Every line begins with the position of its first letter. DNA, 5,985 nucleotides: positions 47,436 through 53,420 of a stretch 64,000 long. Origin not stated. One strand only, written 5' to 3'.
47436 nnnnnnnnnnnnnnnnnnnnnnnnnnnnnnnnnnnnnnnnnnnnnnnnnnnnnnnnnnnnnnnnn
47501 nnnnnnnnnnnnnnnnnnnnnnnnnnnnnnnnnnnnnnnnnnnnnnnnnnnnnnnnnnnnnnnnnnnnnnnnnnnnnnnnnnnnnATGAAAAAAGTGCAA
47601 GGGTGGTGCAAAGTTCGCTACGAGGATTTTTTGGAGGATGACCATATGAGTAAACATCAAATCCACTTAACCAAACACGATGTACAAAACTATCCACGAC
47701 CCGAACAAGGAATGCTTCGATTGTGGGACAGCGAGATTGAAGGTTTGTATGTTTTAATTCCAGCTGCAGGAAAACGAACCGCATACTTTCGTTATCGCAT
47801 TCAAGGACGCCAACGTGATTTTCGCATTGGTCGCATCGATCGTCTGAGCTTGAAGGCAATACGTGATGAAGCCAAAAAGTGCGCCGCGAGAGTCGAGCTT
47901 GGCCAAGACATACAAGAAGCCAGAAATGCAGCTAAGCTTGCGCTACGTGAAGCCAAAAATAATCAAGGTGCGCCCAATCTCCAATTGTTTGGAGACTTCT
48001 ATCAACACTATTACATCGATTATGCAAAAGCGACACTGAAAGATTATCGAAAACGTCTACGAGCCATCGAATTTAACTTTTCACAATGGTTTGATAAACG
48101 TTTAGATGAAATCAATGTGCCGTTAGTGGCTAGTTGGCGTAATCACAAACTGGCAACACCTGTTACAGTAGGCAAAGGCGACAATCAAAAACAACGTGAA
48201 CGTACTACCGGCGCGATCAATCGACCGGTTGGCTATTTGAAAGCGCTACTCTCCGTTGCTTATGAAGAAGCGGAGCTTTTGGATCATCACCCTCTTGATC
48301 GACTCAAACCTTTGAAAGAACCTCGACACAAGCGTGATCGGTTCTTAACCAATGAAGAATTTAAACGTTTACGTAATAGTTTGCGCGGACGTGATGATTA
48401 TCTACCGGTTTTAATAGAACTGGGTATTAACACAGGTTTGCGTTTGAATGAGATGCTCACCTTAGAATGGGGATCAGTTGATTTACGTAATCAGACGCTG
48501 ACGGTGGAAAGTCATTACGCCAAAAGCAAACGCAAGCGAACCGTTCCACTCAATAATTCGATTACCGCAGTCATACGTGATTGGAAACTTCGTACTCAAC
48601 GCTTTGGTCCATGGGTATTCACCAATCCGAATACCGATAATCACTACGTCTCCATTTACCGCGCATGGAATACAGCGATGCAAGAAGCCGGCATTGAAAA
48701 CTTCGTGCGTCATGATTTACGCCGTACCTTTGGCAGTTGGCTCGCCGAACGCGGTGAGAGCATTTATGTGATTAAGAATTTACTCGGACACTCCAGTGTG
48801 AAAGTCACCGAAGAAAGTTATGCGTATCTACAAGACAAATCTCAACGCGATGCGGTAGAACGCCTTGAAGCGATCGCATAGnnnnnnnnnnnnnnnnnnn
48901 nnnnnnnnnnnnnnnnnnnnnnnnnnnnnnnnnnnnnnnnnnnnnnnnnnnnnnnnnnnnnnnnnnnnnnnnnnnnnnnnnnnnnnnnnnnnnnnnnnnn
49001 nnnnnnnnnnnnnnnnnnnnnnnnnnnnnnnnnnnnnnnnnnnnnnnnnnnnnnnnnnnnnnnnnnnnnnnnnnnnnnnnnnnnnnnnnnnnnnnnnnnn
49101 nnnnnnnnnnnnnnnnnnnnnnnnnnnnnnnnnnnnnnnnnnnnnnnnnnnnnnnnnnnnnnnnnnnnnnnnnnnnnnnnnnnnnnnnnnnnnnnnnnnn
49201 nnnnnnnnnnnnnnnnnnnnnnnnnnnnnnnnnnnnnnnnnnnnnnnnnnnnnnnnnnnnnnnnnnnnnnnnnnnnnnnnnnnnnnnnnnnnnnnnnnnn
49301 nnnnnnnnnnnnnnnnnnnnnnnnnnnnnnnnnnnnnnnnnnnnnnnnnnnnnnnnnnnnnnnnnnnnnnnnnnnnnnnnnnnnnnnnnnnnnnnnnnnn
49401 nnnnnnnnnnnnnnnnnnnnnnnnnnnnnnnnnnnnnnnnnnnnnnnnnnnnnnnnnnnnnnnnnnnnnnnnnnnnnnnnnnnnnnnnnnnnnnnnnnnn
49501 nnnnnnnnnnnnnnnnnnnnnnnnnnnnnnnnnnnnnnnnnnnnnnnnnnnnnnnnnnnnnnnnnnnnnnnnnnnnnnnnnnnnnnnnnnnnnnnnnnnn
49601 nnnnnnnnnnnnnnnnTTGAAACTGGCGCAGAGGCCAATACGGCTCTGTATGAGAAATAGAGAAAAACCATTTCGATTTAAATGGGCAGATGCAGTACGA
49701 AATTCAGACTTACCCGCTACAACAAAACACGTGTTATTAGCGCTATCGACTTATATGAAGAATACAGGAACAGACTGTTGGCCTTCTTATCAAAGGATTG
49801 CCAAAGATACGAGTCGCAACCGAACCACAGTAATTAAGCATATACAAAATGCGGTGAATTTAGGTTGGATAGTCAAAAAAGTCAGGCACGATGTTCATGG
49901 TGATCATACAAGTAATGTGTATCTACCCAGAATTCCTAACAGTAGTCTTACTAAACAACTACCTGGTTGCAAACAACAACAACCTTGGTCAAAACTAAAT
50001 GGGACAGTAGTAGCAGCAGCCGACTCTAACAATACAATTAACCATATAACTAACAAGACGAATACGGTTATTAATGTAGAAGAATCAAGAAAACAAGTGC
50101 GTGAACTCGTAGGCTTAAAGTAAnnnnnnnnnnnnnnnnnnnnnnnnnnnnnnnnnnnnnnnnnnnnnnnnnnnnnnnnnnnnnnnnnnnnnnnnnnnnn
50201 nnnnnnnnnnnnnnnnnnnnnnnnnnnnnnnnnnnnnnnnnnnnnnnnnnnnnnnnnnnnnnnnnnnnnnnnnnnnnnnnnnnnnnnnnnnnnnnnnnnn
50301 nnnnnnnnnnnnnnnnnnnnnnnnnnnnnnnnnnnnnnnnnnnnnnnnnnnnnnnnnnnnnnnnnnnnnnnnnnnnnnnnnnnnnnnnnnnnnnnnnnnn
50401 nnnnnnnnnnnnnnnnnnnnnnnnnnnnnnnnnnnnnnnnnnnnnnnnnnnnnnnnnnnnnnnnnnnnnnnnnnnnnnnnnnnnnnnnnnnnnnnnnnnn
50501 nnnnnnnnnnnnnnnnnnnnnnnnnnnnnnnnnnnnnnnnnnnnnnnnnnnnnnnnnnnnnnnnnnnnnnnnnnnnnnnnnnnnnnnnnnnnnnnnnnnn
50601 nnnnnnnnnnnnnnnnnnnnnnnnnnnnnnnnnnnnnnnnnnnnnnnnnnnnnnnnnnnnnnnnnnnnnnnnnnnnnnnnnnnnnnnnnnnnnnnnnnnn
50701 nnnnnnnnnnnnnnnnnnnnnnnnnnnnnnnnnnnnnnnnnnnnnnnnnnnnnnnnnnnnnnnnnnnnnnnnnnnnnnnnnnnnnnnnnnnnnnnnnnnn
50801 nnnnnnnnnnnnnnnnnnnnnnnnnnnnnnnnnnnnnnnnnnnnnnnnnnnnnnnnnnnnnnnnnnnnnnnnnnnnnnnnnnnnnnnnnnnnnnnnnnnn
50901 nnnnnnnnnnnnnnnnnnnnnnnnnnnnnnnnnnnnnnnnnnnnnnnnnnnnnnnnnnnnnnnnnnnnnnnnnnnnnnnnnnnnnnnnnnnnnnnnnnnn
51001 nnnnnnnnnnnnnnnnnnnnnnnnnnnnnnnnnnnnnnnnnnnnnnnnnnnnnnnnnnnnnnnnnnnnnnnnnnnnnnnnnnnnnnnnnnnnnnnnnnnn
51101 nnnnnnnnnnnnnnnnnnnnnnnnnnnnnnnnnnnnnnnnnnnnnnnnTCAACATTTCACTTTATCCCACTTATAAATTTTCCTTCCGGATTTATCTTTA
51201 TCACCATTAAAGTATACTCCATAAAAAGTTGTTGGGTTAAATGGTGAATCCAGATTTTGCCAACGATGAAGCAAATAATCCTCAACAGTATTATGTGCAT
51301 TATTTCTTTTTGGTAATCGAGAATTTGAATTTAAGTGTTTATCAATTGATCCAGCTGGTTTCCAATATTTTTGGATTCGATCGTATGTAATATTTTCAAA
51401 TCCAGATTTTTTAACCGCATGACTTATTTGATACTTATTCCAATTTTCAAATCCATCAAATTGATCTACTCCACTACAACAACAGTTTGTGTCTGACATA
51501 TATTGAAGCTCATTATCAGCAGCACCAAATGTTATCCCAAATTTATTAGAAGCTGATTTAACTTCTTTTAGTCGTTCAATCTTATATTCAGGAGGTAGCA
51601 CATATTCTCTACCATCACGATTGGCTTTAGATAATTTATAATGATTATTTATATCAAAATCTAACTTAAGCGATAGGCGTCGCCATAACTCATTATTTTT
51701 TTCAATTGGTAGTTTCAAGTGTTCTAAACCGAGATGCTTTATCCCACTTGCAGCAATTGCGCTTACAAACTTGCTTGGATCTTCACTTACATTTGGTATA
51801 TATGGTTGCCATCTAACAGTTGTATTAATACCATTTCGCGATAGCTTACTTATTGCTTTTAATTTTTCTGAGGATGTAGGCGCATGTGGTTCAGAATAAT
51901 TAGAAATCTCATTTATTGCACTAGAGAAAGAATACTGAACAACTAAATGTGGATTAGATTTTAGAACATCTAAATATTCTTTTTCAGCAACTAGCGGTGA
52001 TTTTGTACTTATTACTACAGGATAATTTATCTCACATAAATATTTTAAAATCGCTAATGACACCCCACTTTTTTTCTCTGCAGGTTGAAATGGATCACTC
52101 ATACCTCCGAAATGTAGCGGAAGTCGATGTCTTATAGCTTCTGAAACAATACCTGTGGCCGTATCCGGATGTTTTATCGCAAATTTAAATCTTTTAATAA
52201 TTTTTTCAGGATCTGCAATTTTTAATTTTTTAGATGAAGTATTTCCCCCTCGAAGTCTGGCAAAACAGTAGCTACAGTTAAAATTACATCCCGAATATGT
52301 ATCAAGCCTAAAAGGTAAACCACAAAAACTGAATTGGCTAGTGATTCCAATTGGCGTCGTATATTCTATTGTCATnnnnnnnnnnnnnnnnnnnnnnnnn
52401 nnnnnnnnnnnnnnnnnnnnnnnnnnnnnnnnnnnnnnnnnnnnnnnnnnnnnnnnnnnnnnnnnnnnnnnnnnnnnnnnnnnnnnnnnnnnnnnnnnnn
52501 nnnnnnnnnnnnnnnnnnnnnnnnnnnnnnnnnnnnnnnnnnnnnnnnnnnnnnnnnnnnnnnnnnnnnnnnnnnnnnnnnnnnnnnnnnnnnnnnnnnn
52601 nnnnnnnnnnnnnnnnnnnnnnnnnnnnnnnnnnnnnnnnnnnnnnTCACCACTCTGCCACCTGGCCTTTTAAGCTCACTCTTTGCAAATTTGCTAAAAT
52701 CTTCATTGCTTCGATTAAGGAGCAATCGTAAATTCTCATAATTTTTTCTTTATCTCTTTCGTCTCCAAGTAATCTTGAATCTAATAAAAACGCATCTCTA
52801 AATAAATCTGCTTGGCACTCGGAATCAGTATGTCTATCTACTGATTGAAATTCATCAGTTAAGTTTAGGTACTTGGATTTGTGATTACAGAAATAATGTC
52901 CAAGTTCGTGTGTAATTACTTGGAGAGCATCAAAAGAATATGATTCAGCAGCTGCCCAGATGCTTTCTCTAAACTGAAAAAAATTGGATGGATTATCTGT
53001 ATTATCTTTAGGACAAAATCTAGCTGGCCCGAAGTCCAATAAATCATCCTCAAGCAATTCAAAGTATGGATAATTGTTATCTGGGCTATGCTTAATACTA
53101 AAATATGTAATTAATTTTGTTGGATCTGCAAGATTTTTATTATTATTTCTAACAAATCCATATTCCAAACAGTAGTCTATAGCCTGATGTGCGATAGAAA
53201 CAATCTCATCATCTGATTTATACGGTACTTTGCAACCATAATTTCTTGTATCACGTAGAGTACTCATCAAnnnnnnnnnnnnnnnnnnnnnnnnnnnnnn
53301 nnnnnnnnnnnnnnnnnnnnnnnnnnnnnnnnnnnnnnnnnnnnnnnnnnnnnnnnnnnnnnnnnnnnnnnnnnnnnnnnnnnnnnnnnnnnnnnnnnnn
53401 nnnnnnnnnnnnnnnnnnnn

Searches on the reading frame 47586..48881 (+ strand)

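Call 16: search_protein_families(library=pfam, proteins=[window:47586-48881:+], max_evalue=0.01)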
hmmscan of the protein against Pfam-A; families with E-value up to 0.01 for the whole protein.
window:47586-48881:+ (431 aa): 3 families
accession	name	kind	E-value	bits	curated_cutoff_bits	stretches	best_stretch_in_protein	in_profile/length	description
PF00589.27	Phage_integrase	-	9.2e-28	97.6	27.1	1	253-417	2-170/172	Phage integrase family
PF13356.12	Arm-DNA-bind_3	-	2.7e-13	50.3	27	1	28-115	1-82/83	Arm DNA-binding domain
PF24624.1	Int_N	-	0.0067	17.6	27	0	143-244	12-100/100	Phage integrase, N-terminal domain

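Call 53: search_protein_families(library=phrogs, proteins=[window:47586-48881:+], max_evalue=0.001)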
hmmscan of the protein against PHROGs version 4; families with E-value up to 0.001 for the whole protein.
window:47586-48881:+ (431 aa): 8 families
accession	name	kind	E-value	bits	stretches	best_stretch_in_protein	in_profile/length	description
phrog_1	-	integration and excision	1.9e-61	210.1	1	15-430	79-450/611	integrase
phrog_216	-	integration and excision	3.3e-40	139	1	219-429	22-238/301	integrase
phrog_3423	-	unknown function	4.2e-12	47.3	1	21-160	1-138/157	-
phrog_7685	-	integration and excision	4.4e-10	40.5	1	314-430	124-238/240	integrase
phrog_35951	-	unknown function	2.9e-09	38.3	1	359-429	7-76/97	-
phrog_7269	-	integration and excision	2.2e-07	31.7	1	350-424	6-78/89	integrase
phrog_37709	-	unknown function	8e-07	30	1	215-303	25-107/116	-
phrog_25190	-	integration and excision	0.00018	22.8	1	362-427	36-101/109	integrase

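Call 87: search_protein_families(library=ncbifam, proteins=[window:47586-48881:+], max_evalue=0.00001)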
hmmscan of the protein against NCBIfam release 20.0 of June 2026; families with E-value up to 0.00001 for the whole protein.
window:47586-48881:+ (431 aa): 8 families
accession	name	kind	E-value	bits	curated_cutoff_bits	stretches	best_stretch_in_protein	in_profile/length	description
NF040815.2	recomb_XerA_Arch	equivalog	5.5e-29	101.5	220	1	145-418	11-257/263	site-specific tyrosine recombinase/integron integrase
TIGR02224.1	recomb_XerC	equivalog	1.1e-17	64.4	335.15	1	145-414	12-276/295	tyrosine recombinase XerC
NF001399.0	PRK00283.1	subfamily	9.5e-15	54.6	279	1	146-421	22-289/300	tyrosine recombinase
TIGR02225.1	recomb_XerD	equivalog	5.9e-13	48.8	329.6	1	200-417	52-276/290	site-specific tyrosine recombinase XerD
TIGR02249.1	integrase_gron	subfamily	3.2e-12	46.4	265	1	357-417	242-302/315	integron integrase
NF003462.0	PRK05084.1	equivalog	1.5e-11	43.7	267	1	276-428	200-357/360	tyrosine recombinase XerS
NF011946.0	PRK15417.1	equivalog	1.8e-06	27.3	435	0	357-409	257-310/337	integron integrase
NF007371.0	PRK09871.1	subfamily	5.6e-06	26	222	0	250-408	3-168/198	tyrosine-type DNA invertase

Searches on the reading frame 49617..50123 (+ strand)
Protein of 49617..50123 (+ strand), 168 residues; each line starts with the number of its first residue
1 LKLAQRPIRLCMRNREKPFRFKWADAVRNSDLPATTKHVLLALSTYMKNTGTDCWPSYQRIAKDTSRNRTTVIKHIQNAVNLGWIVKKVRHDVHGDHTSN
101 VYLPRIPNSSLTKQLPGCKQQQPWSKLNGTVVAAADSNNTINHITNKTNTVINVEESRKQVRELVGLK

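Call 16: search_protein_families(library=pfam, proteins=[window:49617-50123:+], max_evalue=0.01)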
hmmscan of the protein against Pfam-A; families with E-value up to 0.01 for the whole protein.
window:49617-50123:+ (168 aa): 1 family
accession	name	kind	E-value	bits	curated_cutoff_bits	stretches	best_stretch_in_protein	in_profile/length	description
PF13730.12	HTH_36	-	6.3e-14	52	25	1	31-85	2-55/55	Helix-turn-helix domain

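Call 53: search_protein_families(library=phrogs, proteins=[window:49617-50123:+], max_evalue=0.001)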
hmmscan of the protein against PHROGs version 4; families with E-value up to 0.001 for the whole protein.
window:49617-50123:+ (168 aa): 14 families
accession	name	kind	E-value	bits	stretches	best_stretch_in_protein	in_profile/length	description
phrog_270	-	DNA, RNA and nucleotide metabolism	1.3e-15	58.7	1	12-149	25-163/383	replication initiation protein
phrog_1032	-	DNA, RNA and nucleotide metabolism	1.2e-13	52.8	1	32-150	15-150/281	replication initiation protein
phrog_391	-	DNA, RNA and nucleotide metabolism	2.8e-12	47.9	1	28-156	11-148/298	replication initiation O-like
phrog_8540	-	DNA, RNA and nucleotide metabolism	8.2e-10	40.2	1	33-138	16-120/196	replication initiation O-like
phrog_428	-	DNA, RNA and nucleotide metabolism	4.8e-09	36.9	1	25-153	94-223/455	replication initiation protein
phrog_8102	-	DNA, RNA and nucleotide metabolism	5.7e-09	36.5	1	28-131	28-113/337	replication initiation protein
phrog_678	-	DNA, RNA and nucleotide metabolism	7.6e-08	33.3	1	22-152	67-189/346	replication initiation O-like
phrog_6643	-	DNA, RNA and nucleotide metabolism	1.6e-07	32.1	1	28-161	13-134/313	replication initiation protein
phrog_4617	-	DNA, RNA and nucleotide metabolism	5.6e-07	30.4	1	33-156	16-141/223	replication initiation protein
phrog_345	-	DNA, RNA and nucleotide metabolism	2e-06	28.7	1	32-160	45-196/297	replication initiation O-like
phrog_186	-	DNA, RNA and nucleotide metabolism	1.1e-05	26.3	1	38-155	43-167/308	DnaD-like helicase loader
phrog_11896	-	DNA, RNA and nucleotide metabolism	1.7e-05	25.9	1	32-102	18-86/225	primosomal protein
phrog_12720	-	DNA, RNA and nucleotide metabolism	3.4e-05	24.8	1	31-89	26-83/117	DNA binding protein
phrog_26991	-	unknown function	0.00016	22.2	1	19-112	25-119/310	-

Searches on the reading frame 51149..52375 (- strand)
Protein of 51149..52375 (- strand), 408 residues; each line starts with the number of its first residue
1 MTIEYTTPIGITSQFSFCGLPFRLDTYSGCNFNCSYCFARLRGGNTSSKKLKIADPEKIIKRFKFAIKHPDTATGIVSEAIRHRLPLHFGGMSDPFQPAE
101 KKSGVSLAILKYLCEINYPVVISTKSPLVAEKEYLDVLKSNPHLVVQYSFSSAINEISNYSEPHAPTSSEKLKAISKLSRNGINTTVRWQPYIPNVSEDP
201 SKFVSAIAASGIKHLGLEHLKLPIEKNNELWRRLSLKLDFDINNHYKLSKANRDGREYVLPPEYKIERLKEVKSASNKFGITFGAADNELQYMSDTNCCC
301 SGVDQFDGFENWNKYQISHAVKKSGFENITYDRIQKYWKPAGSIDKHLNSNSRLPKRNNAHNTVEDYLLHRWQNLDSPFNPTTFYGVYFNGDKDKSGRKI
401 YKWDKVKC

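Call 16: search_protein_families(library=pfam, proteins=[window:51149-52375:-], max_evalue=0.01)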
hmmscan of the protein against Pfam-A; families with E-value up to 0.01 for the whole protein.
window:51149-52375:- (408 aa): 1 family
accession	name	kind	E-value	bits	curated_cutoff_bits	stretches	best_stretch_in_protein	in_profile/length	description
PF04055.27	Radical_SAM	-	1.6e-09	38.6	29.5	1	27-187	4-146/166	Radical SAM superfamily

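Call 53: search_protein_families(library=phrogs, proteins=[window:51149-52375:-], max_evalue=0.001)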
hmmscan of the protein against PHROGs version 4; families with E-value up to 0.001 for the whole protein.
window:51149-52375:- (408 aa): 2 families
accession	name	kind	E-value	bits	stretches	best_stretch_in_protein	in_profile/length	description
phrog_13321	-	unknown function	3.5e-17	63.5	1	24-286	46-296/307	-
phrog_9252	-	DNA, RNA and nucleotide metabolism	9e-06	25.7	1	88-285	171-369/480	DNA repair photolyase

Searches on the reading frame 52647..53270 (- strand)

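Call 16: search_protein_families(library=pfam, proteins=[window:52647-53270:-], max_evalue=0.01)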
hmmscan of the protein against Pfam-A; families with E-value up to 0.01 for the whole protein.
window:52647-53270:- (207 aa): 0 families

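Call 53: search_protein_families(library=phrogs, proteins=[window:52647-53270:-], max_evalue=0.001)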
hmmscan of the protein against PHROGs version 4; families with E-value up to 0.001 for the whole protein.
window:52647-53270:- (207 aa): 2 families
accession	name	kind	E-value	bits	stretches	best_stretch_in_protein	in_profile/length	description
phrog_1914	-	unknown function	4e-07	30.9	1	119-197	98-179/222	-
phrog_87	-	other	3e-05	24.9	1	117-187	87-156/227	metallo-protease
